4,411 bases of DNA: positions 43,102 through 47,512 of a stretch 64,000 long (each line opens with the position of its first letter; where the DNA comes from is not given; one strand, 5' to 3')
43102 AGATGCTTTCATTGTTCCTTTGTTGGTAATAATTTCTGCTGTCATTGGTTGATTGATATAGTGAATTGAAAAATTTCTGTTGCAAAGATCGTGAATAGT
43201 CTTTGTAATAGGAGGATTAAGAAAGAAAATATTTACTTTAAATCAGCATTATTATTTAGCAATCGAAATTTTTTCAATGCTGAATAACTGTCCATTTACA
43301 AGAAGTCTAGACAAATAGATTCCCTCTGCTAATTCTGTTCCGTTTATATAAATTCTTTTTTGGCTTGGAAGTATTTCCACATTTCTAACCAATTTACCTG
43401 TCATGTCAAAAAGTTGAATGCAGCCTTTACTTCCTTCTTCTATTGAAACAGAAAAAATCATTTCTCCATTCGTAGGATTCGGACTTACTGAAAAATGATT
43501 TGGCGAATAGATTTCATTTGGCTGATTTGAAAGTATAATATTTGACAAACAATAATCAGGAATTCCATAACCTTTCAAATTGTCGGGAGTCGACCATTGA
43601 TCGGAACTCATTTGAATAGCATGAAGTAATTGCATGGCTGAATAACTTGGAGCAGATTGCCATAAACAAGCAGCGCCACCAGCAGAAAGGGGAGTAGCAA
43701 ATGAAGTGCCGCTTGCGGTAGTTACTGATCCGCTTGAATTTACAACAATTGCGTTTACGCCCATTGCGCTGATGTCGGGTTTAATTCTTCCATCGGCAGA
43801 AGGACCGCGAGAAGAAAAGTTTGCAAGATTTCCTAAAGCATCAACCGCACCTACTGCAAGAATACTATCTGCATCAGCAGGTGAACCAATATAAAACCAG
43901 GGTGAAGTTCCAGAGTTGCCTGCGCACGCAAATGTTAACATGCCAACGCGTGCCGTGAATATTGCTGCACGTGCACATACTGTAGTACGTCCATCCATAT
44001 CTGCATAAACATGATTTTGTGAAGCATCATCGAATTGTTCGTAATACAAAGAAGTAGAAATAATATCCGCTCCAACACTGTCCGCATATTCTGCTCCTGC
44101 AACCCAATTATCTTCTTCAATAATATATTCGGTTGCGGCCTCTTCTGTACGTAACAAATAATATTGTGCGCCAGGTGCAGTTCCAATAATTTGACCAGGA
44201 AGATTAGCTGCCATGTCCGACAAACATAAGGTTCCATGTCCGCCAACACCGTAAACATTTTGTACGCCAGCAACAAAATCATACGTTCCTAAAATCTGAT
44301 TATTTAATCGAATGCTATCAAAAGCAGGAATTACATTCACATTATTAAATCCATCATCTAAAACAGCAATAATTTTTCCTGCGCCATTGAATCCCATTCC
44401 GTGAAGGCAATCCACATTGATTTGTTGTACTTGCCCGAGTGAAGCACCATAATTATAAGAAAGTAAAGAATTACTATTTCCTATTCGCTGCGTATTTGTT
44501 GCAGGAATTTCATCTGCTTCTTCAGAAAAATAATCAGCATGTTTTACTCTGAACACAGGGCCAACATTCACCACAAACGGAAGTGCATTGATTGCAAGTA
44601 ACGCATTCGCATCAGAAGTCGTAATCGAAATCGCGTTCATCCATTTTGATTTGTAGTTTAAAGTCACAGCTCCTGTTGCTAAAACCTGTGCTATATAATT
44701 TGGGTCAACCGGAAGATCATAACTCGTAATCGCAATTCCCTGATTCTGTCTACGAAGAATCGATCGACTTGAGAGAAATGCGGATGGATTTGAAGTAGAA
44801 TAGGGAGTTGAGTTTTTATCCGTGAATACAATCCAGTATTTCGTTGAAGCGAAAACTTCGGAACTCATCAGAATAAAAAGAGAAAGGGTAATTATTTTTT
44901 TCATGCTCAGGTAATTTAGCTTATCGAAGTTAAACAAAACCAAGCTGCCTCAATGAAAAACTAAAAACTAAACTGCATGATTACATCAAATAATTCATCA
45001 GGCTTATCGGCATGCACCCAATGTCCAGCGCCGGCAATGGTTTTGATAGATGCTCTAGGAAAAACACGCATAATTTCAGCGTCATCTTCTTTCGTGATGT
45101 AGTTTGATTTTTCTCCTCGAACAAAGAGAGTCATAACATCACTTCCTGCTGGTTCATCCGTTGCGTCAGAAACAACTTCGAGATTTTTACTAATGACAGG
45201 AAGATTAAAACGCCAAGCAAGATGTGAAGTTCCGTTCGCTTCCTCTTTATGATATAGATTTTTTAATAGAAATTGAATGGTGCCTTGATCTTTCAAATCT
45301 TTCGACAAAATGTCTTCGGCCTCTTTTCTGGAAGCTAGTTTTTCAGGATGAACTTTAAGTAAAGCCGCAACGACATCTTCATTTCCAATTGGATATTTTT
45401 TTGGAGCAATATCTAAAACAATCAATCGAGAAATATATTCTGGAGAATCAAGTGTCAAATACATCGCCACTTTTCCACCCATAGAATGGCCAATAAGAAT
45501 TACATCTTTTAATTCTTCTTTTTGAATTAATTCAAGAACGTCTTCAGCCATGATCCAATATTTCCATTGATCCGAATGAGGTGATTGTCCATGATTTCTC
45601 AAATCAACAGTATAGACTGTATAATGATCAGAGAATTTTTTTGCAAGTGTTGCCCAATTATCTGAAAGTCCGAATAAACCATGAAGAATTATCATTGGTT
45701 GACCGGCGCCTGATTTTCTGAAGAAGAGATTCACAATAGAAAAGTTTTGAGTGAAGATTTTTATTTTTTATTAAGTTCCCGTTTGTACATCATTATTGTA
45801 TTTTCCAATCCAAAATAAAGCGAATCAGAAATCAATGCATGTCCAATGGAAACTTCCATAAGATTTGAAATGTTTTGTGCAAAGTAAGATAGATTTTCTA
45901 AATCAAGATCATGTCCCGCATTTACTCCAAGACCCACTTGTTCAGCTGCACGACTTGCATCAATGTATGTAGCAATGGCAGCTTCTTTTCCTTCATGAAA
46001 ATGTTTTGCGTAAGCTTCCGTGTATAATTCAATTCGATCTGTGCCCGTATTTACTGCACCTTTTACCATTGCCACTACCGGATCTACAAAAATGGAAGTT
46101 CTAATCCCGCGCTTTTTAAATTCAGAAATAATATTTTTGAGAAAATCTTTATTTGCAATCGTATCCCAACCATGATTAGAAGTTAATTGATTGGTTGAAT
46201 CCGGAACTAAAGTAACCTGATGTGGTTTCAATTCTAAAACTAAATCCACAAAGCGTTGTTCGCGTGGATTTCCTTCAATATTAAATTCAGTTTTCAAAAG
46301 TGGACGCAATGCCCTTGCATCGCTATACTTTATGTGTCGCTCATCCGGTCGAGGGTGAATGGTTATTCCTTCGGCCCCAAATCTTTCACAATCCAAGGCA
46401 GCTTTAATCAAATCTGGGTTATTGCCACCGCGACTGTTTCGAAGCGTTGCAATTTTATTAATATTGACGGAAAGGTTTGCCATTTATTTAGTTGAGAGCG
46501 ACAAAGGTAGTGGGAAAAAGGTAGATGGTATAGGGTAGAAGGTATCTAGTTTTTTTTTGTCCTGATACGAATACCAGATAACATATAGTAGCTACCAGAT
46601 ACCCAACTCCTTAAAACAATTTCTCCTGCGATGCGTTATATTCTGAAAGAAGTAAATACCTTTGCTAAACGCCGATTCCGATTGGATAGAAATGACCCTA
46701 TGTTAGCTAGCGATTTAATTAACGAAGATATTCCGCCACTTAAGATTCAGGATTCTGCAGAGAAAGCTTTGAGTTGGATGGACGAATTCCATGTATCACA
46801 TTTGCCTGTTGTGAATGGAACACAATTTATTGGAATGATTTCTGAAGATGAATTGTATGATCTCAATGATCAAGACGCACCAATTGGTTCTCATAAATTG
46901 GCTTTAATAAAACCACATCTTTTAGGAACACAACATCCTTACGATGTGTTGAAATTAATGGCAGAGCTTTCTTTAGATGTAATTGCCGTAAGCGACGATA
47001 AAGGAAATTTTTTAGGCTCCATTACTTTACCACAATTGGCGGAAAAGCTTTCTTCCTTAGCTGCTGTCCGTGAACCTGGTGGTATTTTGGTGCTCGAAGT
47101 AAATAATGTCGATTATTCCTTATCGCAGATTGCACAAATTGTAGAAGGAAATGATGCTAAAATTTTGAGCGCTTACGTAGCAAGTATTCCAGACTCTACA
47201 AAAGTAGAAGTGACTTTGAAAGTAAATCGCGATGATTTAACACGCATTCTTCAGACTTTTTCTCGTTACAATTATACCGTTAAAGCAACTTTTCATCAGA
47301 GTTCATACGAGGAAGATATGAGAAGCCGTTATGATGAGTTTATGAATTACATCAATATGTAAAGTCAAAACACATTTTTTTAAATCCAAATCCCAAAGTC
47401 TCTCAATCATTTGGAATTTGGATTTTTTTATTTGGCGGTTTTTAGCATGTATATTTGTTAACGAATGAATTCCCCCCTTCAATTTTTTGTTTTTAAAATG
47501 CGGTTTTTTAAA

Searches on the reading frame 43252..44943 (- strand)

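Call 45: search_protein_families(library=pfam, proteins=[window:43252-44943:-], max_evalue=0.001)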
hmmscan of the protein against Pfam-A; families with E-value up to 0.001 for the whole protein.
window:43252-44943:- (563 aa): 2 families
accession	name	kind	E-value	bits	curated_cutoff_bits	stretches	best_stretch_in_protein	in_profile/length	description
PF00082.27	Peptidase_S8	-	2e-30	106.6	21.8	1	187-460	1-288/288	Subtilase family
PF18962.6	Por_Secre_tail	-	1.5e-07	32.1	27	1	487-560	2-74/75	Secretion system C-terminal sorting domain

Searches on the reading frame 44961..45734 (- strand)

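Call 45: search_protein_families(library=pfam, proteins=[window:44961-45734:-], max_evalue=0.001)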
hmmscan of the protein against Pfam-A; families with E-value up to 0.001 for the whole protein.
window:44961-45734:- (257 aa): 7 families
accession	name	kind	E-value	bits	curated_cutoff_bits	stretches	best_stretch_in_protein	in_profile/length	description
PF00561.26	Abhydrolase_1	-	8.1e-26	91.6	25.8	1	13-245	2-245/245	alpha/beta hydrolase fold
PF12697.13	Abhydrolase_6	-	6e-24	86.3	26.3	1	15-250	2-216/217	Alpha/beta hydrolase family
PF12146.15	Hydrolase_4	-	1.8e-13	50.8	27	1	14-244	7-238/239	Serine aminopeptidase, S33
PF07819.20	PGAP1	-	2.1e-11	44.5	24.3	1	10-120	3-137/233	PGAP1-like alpha/beta domain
PF00975.26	Thioesterase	-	1e-05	26.3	26.4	1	13-94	2-84/226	Thioesterase domain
PF00756.26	Esterase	-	1.9e-05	25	22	1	45-117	82-158/251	Putative esterase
PF02450.21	LCAT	-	0.00036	20.3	21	1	54-96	99-141/392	Lecithin:cholesterol acyltransferase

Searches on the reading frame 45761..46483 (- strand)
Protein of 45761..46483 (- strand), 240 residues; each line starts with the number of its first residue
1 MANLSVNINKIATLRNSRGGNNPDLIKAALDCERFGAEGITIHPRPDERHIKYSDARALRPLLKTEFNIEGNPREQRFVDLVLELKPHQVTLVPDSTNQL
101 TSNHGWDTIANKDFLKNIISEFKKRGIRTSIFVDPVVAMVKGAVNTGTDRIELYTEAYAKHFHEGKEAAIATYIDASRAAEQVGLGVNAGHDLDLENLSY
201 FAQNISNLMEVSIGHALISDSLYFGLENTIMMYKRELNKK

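Call 45: search_protein_families(library=pfam, proteins=[window:45761-46483:-], max_evalue=0.001)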
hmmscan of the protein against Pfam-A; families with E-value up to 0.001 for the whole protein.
window:45761-46483:- (240 aa): 1 family
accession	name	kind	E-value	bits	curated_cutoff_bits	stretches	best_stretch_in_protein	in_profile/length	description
PF03740.19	PdxJ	-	1.9e-91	305.8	24.5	1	3-235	1-232/234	Pyridoxal phosphate biosynthesis protein PdxJ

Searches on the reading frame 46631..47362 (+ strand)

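Call 45: search_protein_families(library=pfam, proteins=[window:46631-47362:+], max_evalue=0.001)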
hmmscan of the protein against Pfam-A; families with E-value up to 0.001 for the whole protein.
window:46631-47362:+ (243 aa): 1 family
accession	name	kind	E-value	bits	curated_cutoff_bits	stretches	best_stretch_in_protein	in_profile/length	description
PF00571.33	CBS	-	3.6e-09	37.3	24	1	27-75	2-51/57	CBS domain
